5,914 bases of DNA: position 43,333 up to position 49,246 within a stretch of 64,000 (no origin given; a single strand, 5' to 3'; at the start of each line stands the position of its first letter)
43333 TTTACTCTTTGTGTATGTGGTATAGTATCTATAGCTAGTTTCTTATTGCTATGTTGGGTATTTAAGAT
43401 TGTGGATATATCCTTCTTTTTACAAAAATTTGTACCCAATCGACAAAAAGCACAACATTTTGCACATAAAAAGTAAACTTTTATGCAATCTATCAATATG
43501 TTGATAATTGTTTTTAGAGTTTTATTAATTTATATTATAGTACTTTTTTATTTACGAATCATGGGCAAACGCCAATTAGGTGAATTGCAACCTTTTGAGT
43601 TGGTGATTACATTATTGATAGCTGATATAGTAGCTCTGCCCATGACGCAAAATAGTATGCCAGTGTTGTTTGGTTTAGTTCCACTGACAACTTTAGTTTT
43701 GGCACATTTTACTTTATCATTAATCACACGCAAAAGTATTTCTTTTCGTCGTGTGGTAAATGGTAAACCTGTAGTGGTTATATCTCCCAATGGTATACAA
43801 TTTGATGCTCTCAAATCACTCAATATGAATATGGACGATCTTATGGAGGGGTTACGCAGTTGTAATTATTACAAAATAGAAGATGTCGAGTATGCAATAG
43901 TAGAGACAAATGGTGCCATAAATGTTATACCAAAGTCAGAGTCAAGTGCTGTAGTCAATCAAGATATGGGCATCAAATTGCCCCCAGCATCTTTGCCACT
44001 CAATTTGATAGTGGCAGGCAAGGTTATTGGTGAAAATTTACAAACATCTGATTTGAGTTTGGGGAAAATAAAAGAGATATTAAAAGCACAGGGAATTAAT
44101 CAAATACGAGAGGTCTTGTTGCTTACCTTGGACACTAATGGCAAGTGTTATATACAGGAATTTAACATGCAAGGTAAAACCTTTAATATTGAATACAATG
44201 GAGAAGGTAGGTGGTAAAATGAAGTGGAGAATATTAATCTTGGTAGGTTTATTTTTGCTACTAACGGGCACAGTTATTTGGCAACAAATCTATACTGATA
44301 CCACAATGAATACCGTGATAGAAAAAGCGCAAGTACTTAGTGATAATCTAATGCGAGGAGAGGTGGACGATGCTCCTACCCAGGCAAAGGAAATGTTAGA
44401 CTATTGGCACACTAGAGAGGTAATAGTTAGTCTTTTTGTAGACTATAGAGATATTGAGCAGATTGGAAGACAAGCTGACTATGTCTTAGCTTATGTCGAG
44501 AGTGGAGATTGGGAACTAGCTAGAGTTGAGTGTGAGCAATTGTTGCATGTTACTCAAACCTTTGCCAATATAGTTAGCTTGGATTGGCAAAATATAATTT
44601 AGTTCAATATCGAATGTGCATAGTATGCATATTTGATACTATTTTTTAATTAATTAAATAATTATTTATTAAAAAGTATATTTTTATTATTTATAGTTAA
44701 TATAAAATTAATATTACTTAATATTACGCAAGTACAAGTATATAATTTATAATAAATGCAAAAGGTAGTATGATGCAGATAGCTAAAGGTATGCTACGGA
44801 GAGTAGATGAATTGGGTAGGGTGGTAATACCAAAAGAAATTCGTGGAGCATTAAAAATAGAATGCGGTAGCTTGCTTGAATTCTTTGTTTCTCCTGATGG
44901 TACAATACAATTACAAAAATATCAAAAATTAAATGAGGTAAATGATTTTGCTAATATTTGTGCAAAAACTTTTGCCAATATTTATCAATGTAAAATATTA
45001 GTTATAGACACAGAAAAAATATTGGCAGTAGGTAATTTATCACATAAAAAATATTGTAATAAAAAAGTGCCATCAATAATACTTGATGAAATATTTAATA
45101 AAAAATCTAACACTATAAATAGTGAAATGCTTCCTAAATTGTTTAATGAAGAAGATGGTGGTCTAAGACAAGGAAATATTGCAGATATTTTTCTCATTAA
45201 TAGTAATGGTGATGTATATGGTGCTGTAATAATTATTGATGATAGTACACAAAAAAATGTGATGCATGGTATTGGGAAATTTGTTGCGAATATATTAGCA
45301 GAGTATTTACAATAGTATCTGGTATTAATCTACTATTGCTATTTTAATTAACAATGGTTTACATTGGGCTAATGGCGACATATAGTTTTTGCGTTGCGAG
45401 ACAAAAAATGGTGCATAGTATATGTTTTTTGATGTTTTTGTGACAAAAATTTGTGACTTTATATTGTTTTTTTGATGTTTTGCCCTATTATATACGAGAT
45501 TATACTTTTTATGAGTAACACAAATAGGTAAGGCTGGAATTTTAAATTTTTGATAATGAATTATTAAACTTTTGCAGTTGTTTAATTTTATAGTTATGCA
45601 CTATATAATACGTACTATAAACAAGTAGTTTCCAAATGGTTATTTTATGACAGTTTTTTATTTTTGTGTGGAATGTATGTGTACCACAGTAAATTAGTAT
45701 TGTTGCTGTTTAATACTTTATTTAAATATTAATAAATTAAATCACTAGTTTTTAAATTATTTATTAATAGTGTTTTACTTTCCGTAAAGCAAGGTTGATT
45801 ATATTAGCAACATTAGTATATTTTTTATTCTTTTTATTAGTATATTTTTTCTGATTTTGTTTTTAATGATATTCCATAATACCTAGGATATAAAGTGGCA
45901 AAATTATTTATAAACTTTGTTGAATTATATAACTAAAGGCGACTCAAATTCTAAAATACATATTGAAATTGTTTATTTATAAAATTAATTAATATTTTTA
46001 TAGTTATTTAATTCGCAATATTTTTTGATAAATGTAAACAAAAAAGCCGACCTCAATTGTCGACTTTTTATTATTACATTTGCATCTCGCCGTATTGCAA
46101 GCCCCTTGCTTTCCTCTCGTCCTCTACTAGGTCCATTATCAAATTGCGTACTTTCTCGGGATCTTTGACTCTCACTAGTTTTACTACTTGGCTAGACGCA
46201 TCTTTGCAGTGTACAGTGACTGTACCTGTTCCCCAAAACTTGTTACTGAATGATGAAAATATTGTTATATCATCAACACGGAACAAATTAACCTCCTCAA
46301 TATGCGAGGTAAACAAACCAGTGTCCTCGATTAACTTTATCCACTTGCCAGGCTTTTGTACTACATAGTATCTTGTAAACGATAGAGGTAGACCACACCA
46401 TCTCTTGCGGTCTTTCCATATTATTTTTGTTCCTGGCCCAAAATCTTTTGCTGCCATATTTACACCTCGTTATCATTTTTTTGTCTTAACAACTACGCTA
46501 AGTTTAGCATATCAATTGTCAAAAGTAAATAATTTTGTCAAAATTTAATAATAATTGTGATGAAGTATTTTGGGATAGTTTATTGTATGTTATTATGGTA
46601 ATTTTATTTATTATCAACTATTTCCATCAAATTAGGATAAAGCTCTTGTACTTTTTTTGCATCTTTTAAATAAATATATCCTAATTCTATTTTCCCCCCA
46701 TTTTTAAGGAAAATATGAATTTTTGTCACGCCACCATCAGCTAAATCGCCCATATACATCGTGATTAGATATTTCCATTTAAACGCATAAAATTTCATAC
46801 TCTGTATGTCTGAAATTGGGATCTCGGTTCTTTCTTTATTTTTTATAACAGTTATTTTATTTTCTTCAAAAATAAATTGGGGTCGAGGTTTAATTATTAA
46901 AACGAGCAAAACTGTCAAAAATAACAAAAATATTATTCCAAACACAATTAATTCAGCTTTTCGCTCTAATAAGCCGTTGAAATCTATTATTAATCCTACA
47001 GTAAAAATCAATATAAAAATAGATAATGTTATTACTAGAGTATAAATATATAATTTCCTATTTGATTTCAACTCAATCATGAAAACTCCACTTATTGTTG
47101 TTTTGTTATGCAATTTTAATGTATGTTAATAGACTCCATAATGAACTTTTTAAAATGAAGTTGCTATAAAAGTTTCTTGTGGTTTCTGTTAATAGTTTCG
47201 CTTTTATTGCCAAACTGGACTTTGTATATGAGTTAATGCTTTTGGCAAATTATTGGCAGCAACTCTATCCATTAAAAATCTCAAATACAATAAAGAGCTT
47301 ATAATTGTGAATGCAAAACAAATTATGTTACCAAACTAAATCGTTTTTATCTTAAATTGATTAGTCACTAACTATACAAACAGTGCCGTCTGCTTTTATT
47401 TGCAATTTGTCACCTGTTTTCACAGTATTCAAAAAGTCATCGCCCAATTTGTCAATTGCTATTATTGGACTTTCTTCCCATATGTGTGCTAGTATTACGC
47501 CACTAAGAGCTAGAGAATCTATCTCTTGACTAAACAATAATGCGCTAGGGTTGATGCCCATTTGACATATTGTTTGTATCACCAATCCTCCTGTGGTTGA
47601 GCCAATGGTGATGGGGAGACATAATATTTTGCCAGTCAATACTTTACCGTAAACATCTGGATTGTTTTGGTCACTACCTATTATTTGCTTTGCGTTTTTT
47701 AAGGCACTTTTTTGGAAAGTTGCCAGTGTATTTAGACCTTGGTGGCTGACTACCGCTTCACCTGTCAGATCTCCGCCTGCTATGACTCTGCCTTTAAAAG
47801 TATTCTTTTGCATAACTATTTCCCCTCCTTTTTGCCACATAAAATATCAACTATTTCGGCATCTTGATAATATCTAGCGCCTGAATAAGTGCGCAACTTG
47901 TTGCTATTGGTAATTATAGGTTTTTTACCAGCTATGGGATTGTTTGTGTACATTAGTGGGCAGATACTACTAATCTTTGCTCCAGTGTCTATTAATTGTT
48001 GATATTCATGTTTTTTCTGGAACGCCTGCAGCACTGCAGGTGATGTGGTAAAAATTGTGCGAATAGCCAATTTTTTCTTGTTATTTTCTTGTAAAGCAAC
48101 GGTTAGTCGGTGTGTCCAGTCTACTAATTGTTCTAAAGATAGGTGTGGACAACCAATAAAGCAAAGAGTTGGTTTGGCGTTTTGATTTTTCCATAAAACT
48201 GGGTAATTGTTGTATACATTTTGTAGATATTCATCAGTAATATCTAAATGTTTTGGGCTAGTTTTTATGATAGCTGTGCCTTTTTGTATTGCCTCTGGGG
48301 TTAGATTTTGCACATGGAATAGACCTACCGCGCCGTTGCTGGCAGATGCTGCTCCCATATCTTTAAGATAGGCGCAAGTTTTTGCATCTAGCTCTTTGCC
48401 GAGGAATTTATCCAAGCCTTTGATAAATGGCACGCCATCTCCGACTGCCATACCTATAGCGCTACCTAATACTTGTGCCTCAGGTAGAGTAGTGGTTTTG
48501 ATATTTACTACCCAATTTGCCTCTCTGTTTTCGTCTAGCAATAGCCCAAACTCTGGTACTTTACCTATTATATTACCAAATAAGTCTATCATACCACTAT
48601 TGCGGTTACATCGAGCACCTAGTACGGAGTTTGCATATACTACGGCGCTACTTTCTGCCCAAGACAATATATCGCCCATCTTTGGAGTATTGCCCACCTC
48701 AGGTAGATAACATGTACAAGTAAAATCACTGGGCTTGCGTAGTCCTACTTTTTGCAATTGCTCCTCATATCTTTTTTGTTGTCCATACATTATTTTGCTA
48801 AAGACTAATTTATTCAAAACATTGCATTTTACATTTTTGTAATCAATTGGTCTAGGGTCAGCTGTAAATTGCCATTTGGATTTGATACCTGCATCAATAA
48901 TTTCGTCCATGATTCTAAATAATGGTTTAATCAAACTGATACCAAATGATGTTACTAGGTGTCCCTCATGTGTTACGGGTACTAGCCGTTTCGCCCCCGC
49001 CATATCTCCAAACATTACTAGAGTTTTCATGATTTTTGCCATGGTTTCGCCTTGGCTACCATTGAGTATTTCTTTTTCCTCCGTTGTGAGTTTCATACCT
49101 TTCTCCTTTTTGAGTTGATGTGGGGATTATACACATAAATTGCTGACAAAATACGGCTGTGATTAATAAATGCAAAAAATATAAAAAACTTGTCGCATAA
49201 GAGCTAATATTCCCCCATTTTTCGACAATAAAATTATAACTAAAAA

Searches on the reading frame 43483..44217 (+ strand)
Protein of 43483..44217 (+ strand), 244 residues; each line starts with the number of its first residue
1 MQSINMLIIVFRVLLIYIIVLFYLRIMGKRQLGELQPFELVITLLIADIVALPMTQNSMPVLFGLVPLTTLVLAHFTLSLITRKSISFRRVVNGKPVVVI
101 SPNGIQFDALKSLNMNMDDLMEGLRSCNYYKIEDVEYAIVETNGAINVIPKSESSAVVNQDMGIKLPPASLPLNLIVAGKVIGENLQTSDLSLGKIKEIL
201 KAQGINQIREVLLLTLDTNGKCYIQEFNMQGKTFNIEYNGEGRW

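Call 18: search_protein_families(library=pfam, proteins=[window:43483-44217:+], max_evalue=0.001)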
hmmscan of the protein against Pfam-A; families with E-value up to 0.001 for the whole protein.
window:43483-44217:+ (244 aa): 2 families
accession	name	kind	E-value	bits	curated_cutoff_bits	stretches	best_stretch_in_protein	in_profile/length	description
PF04239.17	DUF421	-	6.7e-31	106.9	23.6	1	84-216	2-128/129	YetF C-terminal domain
PF20730.2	YetF_N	-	0.00063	20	26.5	1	7-51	2-46/76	YetF N-terminal transmembrane domain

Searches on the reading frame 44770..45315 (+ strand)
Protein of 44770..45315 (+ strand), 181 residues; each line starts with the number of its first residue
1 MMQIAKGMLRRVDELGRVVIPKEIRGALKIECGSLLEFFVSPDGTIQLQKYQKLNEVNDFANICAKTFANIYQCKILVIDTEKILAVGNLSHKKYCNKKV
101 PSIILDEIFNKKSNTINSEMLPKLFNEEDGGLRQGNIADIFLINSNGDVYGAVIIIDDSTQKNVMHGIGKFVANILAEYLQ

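Call 18: search_protein_families(library=pfam, proteins=[window:44770-45315:+], max_evalue=0.001)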
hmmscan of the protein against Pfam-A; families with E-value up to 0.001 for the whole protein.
window:44770-45315:+ (181 aa): 2 families
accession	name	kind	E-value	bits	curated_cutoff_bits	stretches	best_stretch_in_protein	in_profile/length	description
PF15714.11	SpoVT_C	-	9.2e-13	48.8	27.5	1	56-180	1-123/128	Stage V sporulation protein T C-terminal, transcription factor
PF04014.23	MazE_antitoxin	-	2.1e-09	37.6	24.7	1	10-53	2-45/48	Antidote-toxin recognition MazE, bacterial antitoxin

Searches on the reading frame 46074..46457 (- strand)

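Call 18: search_protein_families(library=pfam, proteins=[window:46074-46457:-], max_evalue=0.001)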
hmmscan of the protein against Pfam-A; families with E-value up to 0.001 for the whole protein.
window:46074-46457:- (127 aa): 1 family
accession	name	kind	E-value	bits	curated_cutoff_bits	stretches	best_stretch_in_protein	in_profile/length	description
PF03703.20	bPH_2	-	3.2e-05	24.5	22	1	46-107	17-78/78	Bacterial PH domain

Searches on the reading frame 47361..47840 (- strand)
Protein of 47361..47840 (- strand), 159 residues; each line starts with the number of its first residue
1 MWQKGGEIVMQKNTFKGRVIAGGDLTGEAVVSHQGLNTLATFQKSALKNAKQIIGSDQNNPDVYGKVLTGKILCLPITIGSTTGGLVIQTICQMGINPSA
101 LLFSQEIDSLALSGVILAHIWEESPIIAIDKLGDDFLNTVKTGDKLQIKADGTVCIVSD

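Call 18: search_protein_families(library=pfam, proteins=[window:47361-47840:-], max_evalue=0.001)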
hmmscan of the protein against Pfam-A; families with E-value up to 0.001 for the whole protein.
window:47361-47840:- (159 aa): 1 family
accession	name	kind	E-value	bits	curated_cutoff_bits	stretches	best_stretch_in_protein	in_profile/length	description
PF01989.23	AcnX_swivel_put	-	1.4e-11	44.5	27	1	59-120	17-77/80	Aconitase X swivel domain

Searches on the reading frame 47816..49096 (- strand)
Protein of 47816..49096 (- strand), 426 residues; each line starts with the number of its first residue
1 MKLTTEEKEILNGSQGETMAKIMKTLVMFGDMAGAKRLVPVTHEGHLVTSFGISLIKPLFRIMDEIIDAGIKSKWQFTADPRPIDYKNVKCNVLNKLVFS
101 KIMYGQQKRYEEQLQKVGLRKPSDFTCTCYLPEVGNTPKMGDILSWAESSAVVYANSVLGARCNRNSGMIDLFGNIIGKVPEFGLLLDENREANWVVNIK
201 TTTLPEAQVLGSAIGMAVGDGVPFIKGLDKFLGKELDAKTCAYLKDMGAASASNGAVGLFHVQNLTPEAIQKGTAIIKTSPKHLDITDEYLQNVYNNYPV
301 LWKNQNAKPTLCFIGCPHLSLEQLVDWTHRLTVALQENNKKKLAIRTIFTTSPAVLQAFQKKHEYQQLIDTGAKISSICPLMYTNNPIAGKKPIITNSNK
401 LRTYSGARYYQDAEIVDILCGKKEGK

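Call 18: search_protein_families(library=pfam, proteins=[window:47816-49096:-], max_evalue=0.001)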
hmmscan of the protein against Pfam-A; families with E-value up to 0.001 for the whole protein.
window:47816-49096:- (426 aa): 1 family
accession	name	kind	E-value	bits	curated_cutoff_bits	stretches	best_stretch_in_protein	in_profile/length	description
PF04412.18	AcnX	-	5.7e-95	318.8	31.5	1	1-415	1-392/400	Aconitase X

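Call 21: find_encoding_contigs(protein=window:47816-49096:-, flank=10000, max_places=6)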
Protein window:47816-49096:- (426 aa): 9 contigs read that carry it; 6 places shown.
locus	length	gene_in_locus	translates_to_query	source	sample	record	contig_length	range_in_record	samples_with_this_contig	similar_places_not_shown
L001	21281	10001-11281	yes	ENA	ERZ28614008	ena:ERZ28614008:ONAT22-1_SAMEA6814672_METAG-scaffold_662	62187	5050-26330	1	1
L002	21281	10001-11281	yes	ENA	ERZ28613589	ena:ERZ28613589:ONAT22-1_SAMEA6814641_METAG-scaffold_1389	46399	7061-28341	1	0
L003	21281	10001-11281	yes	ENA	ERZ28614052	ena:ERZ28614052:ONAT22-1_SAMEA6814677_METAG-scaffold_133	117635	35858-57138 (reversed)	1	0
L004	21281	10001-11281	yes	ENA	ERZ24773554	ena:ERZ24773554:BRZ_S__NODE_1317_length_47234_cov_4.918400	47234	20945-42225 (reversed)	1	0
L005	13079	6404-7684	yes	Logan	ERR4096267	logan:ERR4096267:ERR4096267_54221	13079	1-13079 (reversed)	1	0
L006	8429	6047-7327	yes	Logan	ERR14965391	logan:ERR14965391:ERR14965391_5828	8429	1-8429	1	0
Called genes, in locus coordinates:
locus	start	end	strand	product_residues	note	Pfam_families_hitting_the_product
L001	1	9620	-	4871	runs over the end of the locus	-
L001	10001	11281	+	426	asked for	PF04412:AcnX, PF28403:AcnX_2nd, PF28406:AcnX_3rd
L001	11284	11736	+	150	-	PF01989:AcnX_swivel_put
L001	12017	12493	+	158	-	-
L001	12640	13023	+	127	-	-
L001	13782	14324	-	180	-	PF04014:MazE_antitoxin, PF15714:SpoVT_C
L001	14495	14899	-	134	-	PF14276:DUF4363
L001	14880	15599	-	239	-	PF04239:DUF421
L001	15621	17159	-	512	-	PF01554:MatE (weak), PF01943:Polysacc_synt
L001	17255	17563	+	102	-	PF23473:LysM3_LYK4_5 (faint), PF01476:LysM (weak), PF23462:LysM3_NFP (faint), PF01476:LysM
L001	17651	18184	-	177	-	-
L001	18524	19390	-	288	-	PF02645:DegV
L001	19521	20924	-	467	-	PF28494:GlyRS_ins_1 (weak), PF00587:tRNA-synt_2b, PF03129:HGTP_anticodon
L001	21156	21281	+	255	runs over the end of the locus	PF02673:BacA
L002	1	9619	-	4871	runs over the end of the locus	-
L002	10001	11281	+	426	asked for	PF04412:AcnX, PF28403:AcnX_2nd, PF28406:AcnX_3rd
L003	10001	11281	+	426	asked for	PF04412:AcnX, PF28403:AcnX_2nd, PF28406:AcnX_3rd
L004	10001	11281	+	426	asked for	PF04412:AcnX, PF28403:AcnX_2nd, PF28406:AcnX_3rd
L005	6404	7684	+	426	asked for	PF04412:AcnX, PF28403:AcnX_2nd, PF28406:AcnX_3rd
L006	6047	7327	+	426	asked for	PF04412:AcnX, PF28403:AcnX_2nd, PF28406:AcnX_3rd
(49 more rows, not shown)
